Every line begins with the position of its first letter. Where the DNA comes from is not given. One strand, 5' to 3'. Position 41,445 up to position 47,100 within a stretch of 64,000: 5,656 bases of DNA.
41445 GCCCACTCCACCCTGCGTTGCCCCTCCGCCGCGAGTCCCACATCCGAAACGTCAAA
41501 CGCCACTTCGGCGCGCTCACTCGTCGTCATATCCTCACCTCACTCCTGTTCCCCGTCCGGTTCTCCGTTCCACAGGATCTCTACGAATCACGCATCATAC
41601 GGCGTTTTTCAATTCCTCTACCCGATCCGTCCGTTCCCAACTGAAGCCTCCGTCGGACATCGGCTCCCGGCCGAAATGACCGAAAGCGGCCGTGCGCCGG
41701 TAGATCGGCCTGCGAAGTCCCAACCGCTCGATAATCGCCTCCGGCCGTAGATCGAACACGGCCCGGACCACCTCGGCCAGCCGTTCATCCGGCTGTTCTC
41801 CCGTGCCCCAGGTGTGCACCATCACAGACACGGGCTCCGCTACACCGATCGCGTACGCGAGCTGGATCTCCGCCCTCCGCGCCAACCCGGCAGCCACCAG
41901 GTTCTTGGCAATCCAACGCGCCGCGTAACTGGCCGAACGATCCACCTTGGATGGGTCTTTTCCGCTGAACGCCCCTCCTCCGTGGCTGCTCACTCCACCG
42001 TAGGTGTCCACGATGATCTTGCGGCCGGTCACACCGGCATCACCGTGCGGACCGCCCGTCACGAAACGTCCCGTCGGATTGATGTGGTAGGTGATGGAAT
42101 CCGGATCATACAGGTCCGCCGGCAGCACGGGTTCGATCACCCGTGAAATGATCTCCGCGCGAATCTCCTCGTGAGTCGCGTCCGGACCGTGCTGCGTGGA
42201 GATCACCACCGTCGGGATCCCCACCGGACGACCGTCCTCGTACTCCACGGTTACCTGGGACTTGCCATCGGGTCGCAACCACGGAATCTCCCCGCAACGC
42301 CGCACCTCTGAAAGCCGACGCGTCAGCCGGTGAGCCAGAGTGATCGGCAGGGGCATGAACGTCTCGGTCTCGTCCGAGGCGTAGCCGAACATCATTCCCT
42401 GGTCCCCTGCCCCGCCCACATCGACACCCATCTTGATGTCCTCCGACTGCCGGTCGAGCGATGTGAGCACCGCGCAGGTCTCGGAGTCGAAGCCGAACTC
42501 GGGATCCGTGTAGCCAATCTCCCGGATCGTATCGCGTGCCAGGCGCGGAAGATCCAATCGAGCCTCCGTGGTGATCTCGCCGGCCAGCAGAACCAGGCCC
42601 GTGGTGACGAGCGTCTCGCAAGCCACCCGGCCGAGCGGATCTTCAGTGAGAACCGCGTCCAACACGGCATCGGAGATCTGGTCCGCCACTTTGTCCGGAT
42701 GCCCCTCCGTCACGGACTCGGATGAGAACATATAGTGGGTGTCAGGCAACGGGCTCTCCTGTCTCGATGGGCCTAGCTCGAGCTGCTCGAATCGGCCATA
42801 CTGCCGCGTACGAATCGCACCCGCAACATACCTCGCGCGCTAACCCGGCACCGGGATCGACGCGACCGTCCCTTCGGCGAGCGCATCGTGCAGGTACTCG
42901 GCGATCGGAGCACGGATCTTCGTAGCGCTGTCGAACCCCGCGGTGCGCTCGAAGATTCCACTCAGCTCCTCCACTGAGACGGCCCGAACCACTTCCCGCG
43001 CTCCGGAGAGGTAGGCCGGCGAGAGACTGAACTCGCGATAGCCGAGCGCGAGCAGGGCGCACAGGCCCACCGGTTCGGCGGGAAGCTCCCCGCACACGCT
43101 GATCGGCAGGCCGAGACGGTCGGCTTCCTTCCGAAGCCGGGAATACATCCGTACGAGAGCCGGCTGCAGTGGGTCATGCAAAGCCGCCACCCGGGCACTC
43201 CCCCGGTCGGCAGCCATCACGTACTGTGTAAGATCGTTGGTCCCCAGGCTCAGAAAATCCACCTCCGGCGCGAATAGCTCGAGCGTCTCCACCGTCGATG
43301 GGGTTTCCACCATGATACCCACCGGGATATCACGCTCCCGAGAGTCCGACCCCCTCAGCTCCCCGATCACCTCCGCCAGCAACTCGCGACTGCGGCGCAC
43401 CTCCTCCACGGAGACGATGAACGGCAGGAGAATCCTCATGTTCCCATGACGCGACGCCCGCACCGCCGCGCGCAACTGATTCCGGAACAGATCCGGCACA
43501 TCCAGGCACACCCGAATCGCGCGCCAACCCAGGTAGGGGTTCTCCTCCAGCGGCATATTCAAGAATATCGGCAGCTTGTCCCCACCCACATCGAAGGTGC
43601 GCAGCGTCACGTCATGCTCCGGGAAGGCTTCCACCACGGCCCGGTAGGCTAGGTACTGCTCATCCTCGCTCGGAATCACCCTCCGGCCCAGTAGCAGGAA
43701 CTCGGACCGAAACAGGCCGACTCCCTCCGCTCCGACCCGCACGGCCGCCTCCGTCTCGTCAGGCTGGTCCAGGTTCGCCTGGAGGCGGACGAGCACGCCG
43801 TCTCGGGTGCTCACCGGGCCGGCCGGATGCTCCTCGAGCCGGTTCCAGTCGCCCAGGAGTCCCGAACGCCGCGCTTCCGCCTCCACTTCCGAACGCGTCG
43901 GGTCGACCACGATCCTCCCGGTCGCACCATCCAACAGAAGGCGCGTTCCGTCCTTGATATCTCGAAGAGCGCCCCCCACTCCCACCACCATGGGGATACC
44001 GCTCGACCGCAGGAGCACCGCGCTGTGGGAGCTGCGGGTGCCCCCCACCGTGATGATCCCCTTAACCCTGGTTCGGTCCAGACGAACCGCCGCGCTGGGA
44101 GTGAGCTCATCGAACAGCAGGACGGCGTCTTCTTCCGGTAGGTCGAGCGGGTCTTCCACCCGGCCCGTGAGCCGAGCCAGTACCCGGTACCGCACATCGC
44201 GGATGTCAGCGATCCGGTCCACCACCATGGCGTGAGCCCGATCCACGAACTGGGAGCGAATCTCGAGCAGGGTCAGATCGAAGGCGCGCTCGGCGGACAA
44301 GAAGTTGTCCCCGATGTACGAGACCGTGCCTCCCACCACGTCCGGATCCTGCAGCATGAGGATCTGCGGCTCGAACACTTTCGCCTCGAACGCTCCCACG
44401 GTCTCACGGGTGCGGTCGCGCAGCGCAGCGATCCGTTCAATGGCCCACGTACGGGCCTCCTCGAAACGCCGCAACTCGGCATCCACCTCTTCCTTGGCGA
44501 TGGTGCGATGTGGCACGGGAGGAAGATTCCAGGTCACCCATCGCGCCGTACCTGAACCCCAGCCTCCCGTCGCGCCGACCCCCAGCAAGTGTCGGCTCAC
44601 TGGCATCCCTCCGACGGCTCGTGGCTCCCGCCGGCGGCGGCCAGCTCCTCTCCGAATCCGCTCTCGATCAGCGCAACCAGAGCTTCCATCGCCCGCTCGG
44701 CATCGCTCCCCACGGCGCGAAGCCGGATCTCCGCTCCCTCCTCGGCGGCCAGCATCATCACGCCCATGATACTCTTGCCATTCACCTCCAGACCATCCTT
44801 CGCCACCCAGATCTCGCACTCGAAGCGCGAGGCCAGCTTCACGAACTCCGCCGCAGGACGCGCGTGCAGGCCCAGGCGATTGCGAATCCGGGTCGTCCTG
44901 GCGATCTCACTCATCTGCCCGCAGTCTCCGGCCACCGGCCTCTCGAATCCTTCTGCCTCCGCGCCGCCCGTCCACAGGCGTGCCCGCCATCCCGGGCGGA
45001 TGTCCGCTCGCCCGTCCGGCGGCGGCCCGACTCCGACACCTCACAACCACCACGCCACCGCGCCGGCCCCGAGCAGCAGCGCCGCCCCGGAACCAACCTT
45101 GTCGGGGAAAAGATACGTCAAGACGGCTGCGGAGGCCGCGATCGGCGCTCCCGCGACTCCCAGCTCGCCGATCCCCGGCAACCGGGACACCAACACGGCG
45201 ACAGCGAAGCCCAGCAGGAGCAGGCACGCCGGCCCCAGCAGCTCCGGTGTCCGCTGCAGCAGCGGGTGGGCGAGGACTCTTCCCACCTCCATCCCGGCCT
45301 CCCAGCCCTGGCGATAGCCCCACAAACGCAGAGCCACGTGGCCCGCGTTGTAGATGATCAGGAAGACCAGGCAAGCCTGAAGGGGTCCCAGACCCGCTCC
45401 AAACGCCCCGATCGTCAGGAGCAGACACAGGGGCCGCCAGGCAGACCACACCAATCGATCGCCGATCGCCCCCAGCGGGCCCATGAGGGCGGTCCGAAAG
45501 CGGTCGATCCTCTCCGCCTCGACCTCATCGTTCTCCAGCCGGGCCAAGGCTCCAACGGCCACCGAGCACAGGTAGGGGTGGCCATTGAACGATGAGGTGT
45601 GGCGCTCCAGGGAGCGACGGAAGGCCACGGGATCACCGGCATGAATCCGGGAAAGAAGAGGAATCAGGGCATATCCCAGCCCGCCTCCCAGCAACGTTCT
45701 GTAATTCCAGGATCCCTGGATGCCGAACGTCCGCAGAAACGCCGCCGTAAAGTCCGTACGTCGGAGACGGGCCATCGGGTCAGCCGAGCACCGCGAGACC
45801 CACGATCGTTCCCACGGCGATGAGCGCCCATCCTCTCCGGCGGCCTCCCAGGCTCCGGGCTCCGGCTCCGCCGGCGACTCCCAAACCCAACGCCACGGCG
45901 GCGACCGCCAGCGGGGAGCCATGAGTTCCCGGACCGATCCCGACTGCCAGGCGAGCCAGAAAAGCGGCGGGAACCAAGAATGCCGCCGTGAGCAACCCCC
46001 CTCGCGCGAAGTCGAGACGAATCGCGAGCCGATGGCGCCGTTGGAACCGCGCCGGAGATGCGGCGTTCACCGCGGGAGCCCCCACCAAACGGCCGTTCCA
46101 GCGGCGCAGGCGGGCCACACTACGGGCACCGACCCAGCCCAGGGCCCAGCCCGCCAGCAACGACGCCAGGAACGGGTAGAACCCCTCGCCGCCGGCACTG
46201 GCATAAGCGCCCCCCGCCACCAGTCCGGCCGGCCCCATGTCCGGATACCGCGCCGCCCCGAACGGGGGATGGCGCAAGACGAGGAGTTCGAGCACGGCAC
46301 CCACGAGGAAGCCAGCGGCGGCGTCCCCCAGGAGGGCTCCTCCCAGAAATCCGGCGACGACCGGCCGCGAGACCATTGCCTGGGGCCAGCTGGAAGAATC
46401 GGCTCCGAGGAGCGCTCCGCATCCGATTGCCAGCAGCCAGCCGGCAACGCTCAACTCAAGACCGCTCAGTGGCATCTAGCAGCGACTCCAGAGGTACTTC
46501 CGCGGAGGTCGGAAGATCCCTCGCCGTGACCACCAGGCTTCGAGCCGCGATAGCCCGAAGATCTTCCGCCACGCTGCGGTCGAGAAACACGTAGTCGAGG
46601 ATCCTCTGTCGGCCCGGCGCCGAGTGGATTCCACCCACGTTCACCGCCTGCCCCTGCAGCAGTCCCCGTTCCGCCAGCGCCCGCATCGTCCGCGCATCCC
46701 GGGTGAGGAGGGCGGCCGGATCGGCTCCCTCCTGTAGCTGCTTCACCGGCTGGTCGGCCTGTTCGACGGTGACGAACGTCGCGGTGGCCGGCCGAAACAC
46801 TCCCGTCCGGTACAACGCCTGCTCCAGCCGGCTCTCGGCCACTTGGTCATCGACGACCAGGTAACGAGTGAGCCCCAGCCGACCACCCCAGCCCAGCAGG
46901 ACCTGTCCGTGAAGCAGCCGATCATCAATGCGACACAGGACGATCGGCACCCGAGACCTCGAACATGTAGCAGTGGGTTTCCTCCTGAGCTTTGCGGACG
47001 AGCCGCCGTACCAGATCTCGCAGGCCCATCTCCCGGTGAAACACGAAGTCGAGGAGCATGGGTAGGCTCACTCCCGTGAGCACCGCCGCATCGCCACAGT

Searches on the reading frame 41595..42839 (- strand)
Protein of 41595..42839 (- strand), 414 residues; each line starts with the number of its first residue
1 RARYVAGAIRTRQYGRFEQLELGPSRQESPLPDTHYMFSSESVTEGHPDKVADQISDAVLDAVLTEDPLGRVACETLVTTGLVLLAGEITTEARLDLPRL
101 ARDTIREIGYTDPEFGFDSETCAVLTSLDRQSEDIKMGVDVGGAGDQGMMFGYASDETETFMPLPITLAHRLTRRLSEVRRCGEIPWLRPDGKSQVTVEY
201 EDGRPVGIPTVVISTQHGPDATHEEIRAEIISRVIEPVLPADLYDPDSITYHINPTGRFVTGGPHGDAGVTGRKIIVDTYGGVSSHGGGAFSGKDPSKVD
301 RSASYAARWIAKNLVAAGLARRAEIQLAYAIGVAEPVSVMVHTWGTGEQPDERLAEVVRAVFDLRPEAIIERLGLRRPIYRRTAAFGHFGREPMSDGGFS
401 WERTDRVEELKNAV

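Call 15: search_protein_families(library=pfam, proteins=[window:41595-42839:-], max_evalue=0.01)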
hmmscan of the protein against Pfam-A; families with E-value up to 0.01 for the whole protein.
window:41595-42839:- (414 aa): 3 families
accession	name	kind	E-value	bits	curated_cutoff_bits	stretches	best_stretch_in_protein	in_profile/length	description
PF02773.21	S-AdoMet_synt_C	-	2.3e-65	219.1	25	1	262-402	2-137/138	S-adenosylmethionine synthetase, C-terminal domain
PF02772.21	S-AdoMet_synt_M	-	3.1e-49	166.5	29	1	143-259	3-120/120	S-adenosylmethionine synthetase, central domain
PF00438.25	S-AdoMet_synt_N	-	8.3e-42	142.2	33.1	1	36-132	2-98/99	S-adenosylmethionine synthetase, N-terminal domain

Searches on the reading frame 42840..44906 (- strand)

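Call 15: search_protein_families(library=pfam, proteins=[window:42840-44906:-], max_evalue=0.01)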
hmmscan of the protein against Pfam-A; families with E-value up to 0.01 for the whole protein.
window:42840-44906:- (688 aa): 3 families
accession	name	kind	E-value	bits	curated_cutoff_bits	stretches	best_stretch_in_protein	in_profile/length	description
PF02896.24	PEP-utilizers_C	-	7.3e-87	291.7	22.8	1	362-643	9-291/293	PEP-utilising enzyme, PEP-binding domain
PF00391.29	PEP-utilizers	-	2.8e-18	65.7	23.1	1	258-330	2-72/72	PEP-utilising enzyme, mobile domain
PF05524.18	PEP-utilisers_N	-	2.8e-16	60.2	24.4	1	109-220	2-110/121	PEP-utilising enzyme, N-terminal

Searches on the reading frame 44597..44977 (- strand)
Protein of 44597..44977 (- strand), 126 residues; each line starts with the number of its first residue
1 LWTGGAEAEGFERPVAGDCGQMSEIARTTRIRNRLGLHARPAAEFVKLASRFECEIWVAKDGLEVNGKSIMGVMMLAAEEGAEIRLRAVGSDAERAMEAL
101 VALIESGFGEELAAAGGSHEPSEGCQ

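Call 35: search_protein_families(library=pfam, proteins=[window:44597-44977:-], max_evalue=0.01)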
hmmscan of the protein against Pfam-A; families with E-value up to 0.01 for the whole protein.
window:44597-44977:- (126 aa): 1 family
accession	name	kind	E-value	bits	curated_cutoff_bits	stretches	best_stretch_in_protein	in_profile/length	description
PF00381.24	PTS-HPr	-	1e-31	109.3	23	1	27-105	3-80/81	PTS HPr component phosphorylation site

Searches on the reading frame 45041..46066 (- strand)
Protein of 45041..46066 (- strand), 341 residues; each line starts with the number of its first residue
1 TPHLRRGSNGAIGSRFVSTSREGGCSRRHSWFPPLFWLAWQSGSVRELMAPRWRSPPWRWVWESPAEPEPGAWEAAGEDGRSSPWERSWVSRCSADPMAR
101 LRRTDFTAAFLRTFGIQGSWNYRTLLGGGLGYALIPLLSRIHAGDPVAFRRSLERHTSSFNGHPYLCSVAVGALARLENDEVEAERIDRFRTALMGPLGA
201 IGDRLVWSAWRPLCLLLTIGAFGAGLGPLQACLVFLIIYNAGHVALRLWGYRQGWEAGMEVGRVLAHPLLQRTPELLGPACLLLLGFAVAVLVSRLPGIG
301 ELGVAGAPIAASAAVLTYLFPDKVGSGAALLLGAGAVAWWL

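Call 15: search_protein_families(library=pfam, proteins=[window:45041-46066:-], max_evalue=0.01)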
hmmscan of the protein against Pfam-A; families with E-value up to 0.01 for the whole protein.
window:45041-46066:- (341 aa): 1 family
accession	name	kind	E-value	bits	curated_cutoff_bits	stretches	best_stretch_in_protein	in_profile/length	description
PF03613.19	EIID-AGA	-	2.1e-33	116.1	25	1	101-266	2-169/265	PTS system mannose/fructose/sorbose family IID component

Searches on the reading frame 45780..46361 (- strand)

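Call 35: search_protein_families(library=pfam, proteins=[window:45780-46361:-], max_evalue=0.01)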
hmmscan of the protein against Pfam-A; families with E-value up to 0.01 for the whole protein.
window:45780-46361:- (193 aa): 1 family
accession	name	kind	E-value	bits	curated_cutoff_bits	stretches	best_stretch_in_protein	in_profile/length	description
PF03609.19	EII-Sor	-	7.2e-05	22.8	26.3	1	1-50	29-78/233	PTS system sorbose-specific iic component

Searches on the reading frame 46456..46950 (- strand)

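Call 35: search_protein_families(library=pfam, proteins=[window:46456-46950:-], max_evalue=0.01)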
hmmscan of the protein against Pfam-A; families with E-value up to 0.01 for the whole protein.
window:46456-46950:- (164 aa): 1 family
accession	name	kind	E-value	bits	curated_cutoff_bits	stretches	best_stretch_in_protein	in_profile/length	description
PF03830.20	PTSIIB_sorb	-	1.1e-28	100.8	27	1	3-149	1-146/148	PTS system sorbose subfamily IIB component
